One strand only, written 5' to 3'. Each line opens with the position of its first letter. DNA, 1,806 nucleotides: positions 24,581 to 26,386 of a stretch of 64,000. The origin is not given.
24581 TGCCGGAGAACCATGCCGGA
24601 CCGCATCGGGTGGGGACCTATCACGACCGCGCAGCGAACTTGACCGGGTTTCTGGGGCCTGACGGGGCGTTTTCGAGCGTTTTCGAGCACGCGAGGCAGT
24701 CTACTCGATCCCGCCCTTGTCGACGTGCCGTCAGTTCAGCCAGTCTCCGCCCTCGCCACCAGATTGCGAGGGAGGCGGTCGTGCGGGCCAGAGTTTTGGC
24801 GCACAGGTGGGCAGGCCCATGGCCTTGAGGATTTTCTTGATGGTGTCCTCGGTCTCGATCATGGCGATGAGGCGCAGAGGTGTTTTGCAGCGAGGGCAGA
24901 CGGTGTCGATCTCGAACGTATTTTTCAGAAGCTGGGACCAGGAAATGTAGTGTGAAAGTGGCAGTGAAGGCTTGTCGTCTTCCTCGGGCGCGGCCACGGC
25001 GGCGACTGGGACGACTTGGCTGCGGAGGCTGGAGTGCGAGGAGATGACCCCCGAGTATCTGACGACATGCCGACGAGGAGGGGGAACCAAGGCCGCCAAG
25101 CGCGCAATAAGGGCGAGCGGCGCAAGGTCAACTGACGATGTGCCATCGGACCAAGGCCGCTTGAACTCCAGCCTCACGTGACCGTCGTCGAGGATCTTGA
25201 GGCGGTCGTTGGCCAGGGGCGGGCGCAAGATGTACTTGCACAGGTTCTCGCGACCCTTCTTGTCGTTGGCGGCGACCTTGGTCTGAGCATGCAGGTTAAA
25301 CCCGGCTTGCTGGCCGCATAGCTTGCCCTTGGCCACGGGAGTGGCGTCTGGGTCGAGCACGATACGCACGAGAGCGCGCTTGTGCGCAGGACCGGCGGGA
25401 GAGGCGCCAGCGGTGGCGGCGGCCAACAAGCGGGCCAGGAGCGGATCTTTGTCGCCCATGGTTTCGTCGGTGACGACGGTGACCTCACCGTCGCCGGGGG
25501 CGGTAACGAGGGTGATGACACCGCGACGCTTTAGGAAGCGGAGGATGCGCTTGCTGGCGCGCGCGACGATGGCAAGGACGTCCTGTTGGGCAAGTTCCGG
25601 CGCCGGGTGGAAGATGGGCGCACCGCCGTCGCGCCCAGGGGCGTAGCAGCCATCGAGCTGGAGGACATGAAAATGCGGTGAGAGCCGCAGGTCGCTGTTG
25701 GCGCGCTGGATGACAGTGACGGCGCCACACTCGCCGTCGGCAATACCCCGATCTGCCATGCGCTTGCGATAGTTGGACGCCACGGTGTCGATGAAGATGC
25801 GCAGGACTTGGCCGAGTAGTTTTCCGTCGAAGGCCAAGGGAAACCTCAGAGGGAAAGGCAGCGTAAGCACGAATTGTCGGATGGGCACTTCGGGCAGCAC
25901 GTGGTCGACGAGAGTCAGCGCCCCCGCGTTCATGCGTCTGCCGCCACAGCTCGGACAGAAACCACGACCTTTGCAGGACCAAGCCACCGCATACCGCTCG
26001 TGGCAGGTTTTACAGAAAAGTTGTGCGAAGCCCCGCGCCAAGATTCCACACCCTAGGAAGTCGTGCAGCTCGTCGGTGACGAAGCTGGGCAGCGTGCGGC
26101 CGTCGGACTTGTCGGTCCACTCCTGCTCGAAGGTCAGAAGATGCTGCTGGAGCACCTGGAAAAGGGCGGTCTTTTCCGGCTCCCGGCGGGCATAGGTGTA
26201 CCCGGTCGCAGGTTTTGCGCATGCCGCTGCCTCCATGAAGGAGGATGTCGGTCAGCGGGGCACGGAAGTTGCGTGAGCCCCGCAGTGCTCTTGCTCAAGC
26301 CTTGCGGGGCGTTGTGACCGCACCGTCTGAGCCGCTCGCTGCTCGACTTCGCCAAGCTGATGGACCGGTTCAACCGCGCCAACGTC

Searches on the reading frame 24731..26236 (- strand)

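Call 54: search_protein_families(library=ncbifam, proteins=[window:24731-26236:-], max_evalue=0.00001)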
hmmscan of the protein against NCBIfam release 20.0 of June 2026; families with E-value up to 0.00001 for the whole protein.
window:24731-26236:- (501 aa): 2 families
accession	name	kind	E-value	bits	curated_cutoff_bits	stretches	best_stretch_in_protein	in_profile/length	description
NF052416.1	ISCR_clade_Ia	exception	2.7e-89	300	925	1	7-471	18-485/509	ISCR element clade Ia family transposase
NF033538.2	transpos_IS91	equivalog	1.8e-25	89.8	125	2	35-197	8-162/356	IS91 family transposase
